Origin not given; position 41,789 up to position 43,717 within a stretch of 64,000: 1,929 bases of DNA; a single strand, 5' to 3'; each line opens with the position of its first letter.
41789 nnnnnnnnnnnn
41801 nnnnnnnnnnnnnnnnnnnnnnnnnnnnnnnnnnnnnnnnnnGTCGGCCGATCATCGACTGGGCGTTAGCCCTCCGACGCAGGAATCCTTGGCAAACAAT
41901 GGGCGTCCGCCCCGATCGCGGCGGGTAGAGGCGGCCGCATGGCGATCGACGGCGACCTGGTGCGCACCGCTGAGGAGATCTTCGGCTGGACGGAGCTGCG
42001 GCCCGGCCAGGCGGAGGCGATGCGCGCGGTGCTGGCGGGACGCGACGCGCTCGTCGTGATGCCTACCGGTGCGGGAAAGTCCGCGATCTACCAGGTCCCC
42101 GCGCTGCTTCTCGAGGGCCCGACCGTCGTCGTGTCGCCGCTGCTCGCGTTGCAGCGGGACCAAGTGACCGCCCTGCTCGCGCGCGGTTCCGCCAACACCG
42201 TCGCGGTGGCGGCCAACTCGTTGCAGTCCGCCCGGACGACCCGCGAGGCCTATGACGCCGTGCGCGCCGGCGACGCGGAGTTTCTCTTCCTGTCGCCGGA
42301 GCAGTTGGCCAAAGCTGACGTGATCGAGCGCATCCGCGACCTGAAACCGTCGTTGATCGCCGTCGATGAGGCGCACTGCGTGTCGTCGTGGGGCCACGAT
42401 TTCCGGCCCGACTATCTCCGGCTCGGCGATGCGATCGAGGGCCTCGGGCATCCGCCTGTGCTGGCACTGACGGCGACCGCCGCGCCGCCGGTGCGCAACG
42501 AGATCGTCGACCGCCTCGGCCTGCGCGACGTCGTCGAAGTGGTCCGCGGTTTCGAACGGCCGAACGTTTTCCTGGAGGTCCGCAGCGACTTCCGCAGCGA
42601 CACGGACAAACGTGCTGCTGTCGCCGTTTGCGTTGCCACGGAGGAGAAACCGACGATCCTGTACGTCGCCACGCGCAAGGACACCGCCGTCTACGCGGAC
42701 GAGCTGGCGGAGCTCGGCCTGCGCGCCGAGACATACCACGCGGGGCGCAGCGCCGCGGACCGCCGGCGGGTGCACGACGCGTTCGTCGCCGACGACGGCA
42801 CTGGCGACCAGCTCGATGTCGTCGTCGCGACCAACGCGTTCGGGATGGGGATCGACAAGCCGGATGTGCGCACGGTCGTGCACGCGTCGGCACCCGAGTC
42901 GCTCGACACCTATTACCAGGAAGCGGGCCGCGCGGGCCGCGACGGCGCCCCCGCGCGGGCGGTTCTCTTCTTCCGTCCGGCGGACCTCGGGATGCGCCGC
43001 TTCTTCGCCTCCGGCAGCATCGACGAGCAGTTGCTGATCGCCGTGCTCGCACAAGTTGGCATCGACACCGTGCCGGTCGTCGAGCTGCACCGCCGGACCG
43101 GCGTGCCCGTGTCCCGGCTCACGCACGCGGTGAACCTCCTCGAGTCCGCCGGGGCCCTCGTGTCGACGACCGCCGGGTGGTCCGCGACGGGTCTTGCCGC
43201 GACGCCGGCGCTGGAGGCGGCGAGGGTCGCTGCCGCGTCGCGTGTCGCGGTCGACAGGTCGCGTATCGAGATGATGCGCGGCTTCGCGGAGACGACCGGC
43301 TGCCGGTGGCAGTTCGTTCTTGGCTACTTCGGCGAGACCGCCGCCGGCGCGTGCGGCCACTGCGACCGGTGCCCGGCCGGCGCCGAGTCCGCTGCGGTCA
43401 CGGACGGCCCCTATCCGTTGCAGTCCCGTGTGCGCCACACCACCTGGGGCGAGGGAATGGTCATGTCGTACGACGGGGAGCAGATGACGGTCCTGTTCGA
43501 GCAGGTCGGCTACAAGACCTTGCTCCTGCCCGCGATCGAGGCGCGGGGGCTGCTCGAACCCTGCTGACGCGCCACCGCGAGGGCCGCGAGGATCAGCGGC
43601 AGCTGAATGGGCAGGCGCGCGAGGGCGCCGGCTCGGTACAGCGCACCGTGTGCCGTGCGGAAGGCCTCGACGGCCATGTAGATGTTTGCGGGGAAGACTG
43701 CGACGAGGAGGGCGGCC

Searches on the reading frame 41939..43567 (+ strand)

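Call 9: search_protein_families(library=pfam, proteins=[window:41939-43567:+])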
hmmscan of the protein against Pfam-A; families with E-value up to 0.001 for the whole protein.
window:41939-43567:+ (542 aa): 6 families
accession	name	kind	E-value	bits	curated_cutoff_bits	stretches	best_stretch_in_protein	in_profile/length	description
PF00270.35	DEAD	-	6.8e-23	81.7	26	1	21-183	1-162/167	DEAD/DEAH box helicase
PF00271.37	Helicase_C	-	3.5e-17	63.1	23.5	1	232-336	10-110/110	Helicase conserved C-terminal domain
PF16124.10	RecQ_Zn_bind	-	7.7e-10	39.8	25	1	435-478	20-65/66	RecQ zinc-binding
PF04851.21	ResIII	-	2.6e-07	31.2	22.5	1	19-180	3-161/164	Type III restriction enzyme, res subunit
PF21196.3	PcrA_UvrD_tudor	-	0.0007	19.8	23.9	0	497-529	4-40/48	PcrA/UvrD tudor domain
PF13604.12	AAA_30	-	0.00088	19.5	27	0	20-151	2-103/191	AAA domain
